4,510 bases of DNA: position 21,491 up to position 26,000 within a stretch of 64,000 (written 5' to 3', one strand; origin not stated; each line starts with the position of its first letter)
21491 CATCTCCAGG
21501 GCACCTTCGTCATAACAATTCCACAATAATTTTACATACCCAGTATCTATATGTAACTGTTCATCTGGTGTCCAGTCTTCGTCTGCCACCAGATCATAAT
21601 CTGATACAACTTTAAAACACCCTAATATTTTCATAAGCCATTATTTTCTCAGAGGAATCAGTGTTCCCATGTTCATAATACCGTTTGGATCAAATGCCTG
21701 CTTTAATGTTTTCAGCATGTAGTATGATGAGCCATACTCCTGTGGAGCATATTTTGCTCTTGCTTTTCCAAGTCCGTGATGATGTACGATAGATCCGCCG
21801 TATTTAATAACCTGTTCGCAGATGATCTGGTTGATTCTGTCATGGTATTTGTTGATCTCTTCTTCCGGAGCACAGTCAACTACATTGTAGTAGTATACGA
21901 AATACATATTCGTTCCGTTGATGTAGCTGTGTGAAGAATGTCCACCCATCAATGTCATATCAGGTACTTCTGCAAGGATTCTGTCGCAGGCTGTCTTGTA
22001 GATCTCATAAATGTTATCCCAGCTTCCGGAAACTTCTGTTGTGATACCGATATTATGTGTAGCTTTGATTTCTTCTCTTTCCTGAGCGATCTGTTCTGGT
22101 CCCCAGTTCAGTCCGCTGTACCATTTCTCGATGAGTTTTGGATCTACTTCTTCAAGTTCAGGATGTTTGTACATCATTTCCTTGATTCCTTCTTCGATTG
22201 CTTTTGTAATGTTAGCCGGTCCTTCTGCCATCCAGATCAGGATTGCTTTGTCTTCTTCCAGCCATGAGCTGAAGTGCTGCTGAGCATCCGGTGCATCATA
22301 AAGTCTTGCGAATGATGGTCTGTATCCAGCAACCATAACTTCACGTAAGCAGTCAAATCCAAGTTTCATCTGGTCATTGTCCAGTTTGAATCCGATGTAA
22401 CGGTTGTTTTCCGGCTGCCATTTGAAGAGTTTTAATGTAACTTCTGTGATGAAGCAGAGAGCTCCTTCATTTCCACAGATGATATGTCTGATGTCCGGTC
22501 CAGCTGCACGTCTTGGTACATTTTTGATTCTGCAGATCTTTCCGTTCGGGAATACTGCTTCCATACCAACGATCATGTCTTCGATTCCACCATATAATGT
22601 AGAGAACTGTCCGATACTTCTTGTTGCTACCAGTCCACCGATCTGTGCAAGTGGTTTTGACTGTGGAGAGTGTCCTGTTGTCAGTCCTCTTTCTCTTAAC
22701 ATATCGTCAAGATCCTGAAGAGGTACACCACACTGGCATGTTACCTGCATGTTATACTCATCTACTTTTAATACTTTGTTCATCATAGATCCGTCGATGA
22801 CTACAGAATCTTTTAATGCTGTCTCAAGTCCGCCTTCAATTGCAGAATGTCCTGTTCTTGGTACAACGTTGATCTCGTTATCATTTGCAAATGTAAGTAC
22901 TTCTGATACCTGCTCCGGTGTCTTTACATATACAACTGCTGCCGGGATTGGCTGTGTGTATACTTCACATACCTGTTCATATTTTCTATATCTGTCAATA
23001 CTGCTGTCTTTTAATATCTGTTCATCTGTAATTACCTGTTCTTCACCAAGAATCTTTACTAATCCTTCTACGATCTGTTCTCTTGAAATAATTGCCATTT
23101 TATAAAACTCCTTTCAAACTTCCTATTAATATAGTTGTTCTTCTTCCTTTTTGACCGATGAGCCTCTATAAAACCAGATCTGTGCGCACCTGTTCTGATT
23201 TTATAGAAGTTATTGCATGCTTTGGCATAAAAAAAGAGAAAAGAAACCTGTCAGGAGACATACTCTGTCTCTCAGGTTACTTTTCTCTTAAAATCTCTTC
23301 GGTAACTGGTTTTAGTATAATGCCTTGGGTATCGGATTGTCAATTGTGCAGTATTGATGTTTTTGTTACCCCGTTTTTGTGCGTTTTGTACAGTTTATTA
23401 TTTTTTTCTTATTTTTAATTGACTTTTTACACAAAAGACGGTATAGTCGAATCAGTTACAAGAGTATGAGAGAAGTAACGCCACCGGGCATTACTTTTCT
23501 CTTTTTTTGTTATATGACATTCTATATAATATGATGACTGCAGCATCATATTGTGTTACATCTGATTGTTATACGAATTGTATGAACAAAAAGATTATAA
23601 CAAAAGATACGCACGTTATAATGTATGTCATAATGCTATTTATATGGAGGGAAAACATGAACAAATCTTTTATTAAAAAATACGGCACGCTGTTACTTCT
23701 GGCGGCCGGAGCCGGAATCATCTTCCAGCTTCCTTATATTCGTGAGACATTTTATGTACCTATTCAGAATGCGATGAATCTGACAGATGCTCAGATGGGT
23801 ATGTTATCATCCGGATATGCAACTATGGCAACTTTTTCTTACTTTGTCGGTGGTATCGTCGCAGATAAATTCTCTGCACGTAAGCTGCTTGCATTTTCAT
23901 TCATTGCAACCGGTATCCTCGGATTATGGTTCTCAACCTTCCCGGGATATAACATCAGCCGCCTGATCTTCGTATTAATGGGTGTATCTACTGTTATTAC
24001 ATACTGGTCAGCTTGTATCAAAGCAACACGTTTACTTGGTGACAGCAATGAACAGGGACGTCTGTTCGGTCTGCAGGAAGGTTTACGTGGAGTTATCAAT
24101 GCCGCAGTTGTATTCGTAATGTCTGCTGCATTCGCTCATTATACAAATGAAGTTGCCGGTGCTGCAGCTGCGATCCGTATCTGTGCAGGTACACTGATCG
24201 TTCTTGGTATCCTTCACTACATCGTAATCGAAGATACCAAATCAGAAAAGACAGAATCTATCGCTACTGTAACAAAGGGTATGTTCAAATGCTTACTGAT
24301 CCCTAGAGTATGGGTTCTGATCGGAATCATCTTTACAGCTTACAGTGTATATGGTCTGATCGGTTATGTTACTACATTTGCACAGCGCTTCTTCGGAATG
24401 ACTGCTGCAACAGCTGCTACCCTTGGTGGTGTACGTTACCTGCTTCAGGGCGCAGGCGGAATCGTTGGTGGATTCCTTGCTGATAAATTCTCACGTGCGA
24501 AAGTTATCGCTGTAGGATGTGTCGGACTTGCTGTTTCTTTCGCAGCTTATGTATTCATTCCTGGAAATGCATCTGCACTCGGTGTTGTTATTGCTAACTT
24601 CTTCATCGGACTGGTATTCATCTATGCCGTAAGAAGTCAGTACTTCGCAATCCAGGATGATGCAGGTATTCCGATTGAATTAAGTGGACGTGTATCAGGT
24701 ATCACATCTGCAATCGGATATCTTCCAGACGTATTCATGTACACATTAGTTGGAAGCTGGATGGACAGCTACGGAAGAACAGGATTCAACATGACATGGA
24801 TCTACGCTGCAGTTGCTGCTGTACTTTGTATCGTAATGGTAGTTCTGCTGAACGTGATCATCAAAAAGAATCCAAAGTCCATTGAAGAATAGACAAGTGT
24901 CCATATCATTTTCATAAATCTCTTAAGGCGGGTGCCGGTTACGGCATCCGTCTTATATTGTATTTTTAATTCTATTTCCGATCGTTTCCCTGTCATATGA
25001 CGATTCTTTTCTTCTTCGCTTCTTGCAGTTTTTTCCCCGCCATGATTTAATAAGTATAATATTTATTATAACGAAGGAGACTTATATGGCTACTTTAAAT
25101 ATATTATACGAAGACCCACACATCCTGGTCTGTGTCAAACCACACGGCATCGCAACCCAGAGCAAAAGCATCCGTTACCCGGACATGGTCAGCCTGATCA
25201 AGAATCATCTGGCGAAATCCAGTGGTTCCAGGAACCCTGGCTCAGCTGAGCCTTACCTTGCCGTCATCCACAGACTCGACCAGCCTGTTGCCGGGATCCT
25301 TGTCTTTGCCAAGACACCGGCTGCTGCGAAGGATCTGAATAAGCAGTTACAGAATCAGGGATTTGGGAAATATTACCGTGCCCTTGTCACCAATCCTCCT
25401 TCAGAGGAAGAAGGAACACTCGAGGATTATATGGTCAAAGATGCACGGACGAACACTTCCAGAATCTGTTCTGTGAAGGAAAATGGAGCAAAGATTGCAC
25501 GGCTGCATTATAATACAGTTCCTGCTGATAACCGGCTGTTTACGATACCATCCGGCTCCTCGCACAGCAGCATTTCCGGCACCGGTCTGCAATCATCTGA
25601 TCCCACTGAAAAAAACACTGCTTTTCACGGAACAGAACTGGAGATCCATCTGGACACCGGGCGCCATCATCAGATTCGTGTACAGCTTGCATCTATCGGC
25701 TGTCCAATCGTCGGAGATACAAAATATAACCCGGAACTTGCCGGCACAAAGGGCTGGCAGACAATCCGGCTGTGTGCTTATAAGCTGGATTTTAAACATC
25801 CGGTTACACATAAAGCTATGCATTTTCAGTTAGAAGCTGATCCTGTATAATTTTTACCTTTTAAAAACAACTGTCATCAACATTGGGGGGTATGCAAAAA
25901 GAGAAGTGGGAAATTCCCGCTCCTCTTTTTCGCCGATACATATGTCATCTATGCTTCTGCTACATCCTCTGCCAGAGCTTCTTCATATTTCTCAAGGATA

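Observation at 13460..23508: One leader-RNA design in three copies defines a regulon around a GlpP-family antiterminator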

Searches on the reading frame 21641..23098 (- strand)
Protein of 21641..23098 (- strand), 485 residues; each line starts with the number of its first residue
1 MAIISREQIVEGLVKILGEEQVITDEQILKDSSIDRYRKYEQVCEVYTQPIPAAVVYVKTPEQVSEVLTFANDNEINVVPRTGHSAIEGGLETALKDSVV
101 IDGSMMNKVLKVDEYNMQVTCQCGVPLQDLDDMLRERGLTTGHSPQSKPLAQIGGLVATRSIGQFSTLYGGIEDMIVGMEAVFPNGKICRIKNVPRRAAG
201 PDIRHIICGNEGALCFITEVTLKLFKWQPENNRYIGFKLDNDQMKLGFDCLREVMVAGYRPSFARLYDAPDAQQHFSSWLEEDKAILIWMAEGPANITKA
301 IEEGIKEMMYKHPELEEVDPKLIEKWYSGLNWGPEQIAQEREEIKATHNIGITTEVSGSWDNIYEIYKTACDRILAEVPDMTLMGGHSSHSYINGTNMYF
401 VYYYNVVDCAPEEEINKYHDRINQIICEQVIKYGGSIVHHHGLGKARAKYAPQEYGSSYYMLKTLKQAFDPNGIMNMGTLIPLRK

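Call 4: search_protein_families(library=pfam, proteins=[window:21641-23098:-])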
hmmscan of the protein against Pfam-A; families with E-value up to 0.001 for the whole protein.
window:21641-23098:- (485 aa): 2 families
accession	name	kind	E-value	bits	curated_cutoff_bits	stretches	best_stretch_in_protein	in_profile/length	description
PF01565.28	FAD_binding_4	-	6.4e-36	123.5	26.4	1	52-191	1-138/139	FAD binding domain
PF02913.24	FAD-oxidase_C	-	1.3e-20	74.6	21.2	1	229-478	2-246/248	FAD linked oxidases, C-terminal domain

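Call 16: search_protein_families(library=ncbifam, proteins=[window:21641-23098:-])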
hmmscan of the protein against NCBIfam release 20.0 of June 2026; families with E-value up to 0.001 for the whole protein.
window:21641-23098:- (485 aa): 10 families
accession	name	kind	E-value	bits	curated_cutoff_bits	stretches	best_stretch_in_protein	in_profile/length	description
TIGR00387.1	glcD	equivalog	1.4e-39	136.2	567.9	2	55-309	1-256/413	glycolate oxidase subunit GlcD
NF049975.1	2HglutDHaseYdiJ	equivalog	1.3e-28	99.3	1350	2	49-195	49-196/1018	D-2-hydroxyglutarate dehydrogenase YdiJ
NF008408.0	PRK11230.1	equivalog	3.1e-20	72.1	897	2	37-234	41-236/499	glycolate oxidase subunit GlcD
NF008439.0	PRK11282.1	equivalog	4.2e-16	58.7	284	1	98-242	42-187/358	glycolate oxidase subunit GlcE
TIGR01677.1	pln_FAD_oxido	subfamily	4.3e-12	45.3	383.1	1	53-243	35-227/560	FAD-dependent oxidoreductase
TIGR01678.1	FAD_lactone_ox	subfamily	2e-09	36.9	396.8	1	52-192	15-150/438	sugar 1,4-lactone oxidase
TIGR01676.1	GLDHase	equivalog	3.5e-09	36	458.25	1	62-227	72-228/541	L-galactonolactone dehydrogenase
TIGR01679.1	bact_FAD_ox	subfamily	2.6e-07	29.9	292.25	1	51-223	11-171/419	FAD-linked oxidoreductase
NF053785.1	DcplphribOxDprE1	equivalog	3.2e-05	23.3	500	1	48-192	11-151/449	decaprenylphosphoryl-beta-D-ribose oxidase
NF041226.1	BagK_FevA1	equivalog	9.2e-05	21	800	1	49-225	38-204/453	bagremycin/ferroverdin biosynthesis FAD-dependent oxygenase BagK/FevA1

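Call 80: search_solved_structures(query=window:21641-23098:-, max_evalue=1e-20)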
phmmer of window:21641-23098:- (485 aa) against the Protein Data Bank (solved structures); distinct sequences matched with E-value up to 1e-20: 7.
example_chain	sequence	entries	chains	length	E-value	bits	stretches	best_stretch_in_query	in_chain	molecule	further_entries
4bby_A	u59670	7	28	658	6.7e-44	153.5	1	49-476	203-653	ALKYLDIHYDROXYACETONEPHOSPHATE SYNTHASE, PEROXISOMAL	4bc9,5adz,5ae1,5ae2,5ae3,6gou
4bca_A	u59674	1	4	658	2.3e-43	151.8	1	49-476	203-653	ALKYLDIHYDROXYACETONEPHOSPHATE SYNTHASE, PEROXISOMAL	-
4bc7_A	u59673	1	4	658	2.7e-43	151.5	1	49-476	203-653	ALKYLDIHYDROXYACETONEPHOSPHATE SYNTHASE, PEROXISOMAL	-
2uuu_A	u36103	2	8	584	2.8e-40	141.6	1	51-280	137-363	ALKYLDIHYDROXYACETONEPHOSPHATE SYNTHASE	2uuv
9qgz_A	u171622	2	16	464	3.6e-32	114.9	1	9-267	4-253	Glycolate oxidase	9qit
3pm9_A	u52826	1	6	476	4.5e-27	98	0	51-267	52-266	Putative oxidoreductase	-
7qh2_C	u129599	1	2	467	1.7e-25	92.9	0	21-226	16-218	Lactate dehydrogenase (NAD(+),ferredoxin) subunit LctD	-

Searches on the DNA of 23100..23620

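Call 9: search_rna_families(source=window, start=23100, end=23620, threshold=evalue, max_evalue=10)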
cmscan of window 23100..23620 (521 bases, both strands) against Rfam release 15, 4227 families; matches with E-value up to 10: 9.
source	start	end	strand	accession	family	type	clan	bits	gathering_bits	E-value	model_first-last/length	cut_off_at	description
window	23489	23573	-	RF02980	freshwater-2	Cis-reg;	-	25.9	49.9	0.069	1-84/84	no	freshwater-2 RNA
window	23390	23502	+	RF01859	Phe_leader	Cis-reg; leader;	-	20.4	55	0.64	1-125/125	no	Phenylalanine leader peptide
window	23461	23561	-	RF02029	sraA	Gene; sRNA;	-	19.8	56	1.7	1-95/95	no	sraA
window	23127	23287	-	RF01865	Vg1_ribozyme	Gene; ribozyme;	-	19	90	4.2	1-142/142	no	Manganese dependent ribozyme in Vg1 mRNA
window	23466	23582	-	RF02084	STnc130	Gene; sRNA;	-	17.5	55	5.3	1-135/135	no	Enterobacteria sRNA STnc130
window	23411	23504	+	RF02432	SpF25_sRNA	Gene; sRNA;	-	15.4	48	9.8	1-102/102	no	Streptococcus sRNA SpF25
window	23235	23287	+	RF04157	MIR9486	Gene; miRNA;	-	15.1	100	3.8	1-119/119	no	MIR9486 microRNA precursor family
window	23470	23566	-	RF02503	Atu_C9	Gene; sRNA;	-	10.6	40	1.6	94-192/192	no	Rhizobiales sRNA Atu_C9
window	23364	23502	+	RF01487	rliI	Gene; sRNA;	-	9.9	45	5.4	1-239/239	no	Listeria sRNA rliI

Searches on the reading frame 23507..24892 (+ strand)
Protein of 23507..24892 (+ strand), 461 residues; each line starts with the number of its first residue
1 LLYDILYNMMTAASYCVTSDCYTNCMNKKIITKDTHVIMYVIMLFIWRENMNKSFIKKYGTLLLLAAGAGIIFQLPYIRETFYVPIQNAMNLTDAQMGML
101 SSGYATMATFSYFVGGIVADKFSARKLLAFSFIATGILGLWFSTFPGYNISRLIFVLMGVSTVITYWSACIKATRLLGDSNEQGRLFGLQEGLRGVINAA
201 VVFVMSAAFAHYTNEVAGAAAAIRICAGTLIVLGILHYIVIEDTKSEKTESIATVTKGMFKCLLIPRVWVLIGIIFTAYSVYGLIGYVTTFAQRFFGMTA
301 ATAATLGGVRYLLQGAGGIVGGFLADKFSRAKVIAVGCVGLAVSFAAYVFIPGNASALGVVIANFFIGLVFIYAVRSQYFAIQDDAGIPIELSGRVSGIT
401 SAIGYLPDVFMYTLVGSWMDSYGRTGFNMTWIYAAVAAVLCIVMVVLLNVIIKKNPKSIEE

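Call 5: search_protein_families(library=pfam, proteins=[window:23507-24892:+])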
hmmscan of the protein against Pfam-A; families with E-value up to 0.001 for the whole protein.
window:23507-24892:+ (461 aa): 1 family
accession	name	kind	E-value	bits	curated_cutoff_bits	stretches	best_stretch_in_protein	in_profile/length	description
PF07690.21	MFS_1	-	1.6e-23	83.7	33.4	1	85-406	22-341/347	Major Facilitator Superfamily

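Call 16: search_protein_families(library=ncbifam, proteins=[window:23507-24892:+])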
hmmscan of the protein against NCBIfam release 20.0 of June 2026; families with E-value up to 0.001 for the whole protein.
window:23507-24892:+ (461 aa): 7 families
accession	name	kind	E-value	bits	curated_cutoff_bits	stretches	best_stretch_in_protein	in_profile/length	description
TIGR00890.1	2A0111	subfamily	1.8e-11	43.6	374.85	1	72-371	15-313/377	oxalate/formate antiport family MFS transporter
TIGR00881.1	2A0104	subfamily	4.5e-10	39.1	407.75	1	85-426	20-377/379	phosphoglycerate transporter protein PgtP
TIGR00886.1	2A0108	subfamily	2.2e-07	30.3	311.7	1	86-404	28-364/368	NarK family nitrate/nitrite MFS transporter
NF049980.1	SfMCT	equivalog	1.6e-06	27.1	320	1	71-371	13-316/378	L-lactate MFS transporter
NF038246.1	bile_salt_MFS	equivalog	4.8e-05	22.4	400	0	394-456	130-192/408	conjugated bile salt MFS transporter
TIGR00893.1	2A0114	subfamily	7.1e-05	21.9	395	1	86-446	20-399/399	D-galactonate transporter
TIGR00712.1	glpT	equivalog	0.00064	18.9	632.55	0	85-446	53-435/440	glycerol-3-phosphate transporter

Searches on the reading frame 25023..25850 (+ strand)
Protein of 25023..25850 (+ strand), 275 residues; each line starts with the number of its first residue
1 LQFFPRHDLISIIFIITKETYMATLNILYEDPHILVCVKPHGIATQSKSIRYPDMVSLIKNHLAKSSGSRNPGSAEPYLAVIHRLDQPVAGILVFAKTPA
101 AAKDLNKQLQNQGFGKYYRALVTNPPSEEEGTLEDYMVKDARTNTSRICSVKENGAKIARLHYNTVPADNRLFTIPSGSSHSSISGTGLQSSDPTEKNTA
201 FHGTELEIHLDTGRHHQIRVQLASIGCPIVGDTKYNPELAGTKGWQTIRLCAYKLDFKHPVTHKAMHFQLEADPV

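Call 5: search_protein_families(library=pfam, proteins=[window:25023-25850:+])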
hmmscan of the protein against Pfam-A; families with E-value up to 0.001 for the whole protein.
window:25023-25850:+ (275 aa): 1 family
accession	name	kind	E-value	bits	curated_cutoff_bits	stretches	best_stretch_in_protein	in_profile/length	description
PF00849.27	PseudoU_synth_2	-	1.1e-31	110.5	26.8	1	33-224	1-152/152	RNA pseudouridylate synthase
